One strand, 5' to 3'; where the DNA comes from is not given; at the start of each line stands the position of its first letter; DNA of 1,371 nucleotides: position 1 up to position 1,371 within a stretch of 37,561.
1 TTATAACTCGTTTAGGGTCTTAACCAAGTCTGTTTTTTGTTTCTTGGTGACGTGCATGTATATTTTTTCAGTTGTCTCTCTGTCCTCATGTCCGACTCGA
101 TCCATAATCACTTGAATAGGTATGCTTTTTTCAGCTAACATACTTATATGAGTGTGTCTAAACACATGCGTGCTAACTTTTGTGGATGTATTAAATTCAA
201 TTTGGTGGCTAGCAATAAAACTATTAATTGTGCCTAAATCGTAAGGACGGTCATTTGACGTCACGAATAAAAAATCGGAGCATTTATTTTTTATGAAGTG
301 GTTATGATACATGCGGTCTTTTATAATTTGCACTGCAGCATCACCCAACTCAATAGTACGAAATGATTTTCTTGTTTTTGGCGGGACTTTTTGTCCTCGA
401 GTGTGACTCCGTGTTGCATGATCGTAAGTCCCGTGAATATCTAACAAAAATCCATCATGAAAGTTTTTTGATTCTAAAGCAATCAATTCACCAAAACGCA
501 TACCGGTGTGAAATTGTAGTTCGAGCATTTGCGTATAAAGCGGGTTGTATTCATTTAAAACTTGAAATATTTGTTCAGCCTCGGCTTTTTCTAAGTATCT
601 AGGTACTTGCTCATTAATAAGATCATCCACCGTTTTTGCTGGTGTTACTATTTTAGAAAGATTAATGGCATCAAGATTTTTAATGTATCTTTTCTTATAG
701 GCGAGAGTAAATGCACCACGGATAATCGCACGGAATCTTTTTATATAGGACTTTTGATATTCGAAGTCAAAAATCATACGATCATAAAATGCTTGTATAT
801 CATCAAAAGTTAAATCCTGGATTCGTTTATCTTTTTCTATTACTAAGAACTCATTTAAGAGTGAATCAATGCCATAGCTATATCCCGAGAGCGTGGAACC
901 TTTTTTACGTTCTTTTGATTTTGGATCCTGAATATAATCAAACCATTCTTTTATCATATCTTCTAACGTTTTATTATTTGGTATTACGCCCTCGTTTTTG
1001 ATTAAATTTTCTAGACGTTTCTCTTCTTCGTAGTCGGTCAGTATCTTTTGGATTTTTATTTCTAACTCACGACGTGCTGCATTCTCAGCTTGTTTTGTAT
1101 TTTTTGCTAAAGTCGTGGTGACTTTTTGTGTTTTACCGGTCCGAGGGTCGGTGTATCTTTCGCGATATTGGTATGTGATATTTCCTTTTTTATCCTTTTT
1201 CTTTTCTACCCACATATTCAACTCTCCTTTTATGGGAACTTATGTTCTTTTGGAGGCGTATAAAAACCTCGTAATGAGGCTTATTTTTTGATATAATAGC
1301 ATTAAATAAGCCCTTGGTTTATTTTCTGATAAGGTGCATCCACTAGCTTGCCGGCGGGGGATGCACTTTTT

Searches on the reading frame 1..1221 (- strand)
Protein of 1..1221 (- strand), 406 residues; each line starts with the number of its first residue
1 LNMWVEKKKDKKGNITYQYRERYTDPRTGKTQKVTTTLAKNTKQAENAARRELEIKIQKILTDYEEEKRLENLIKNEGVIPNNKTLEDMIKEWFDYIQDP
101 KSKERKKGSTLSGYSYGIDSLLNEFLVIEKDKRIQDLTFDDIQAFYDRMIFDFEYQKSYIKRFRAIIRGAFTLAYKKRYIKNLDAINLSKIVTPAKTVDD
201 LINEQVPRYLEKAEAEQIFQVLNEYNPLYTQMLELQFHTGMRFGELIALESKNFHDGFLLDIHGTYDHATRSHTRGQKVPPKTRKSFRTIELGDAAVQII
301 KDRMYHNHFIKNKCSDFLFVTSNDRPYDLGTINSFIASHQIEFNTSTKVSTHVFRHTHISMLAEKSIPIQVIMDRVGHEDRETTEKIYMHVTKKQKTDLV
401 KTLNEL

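Call 80: search_protein_families(library=pfam, proteins=[window:1-1221:-], max_evalue=0.001)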
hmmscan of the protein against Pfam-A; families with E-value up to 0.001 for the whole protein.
window:1-1221:- (406 aa): 1 family
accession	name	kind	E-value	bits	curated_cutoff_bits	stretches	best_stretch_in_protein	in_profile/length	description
PF00589.27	Phage_integrase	-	3.8e-24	85.8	27.1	1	209-394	2-171/172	Phage integrase family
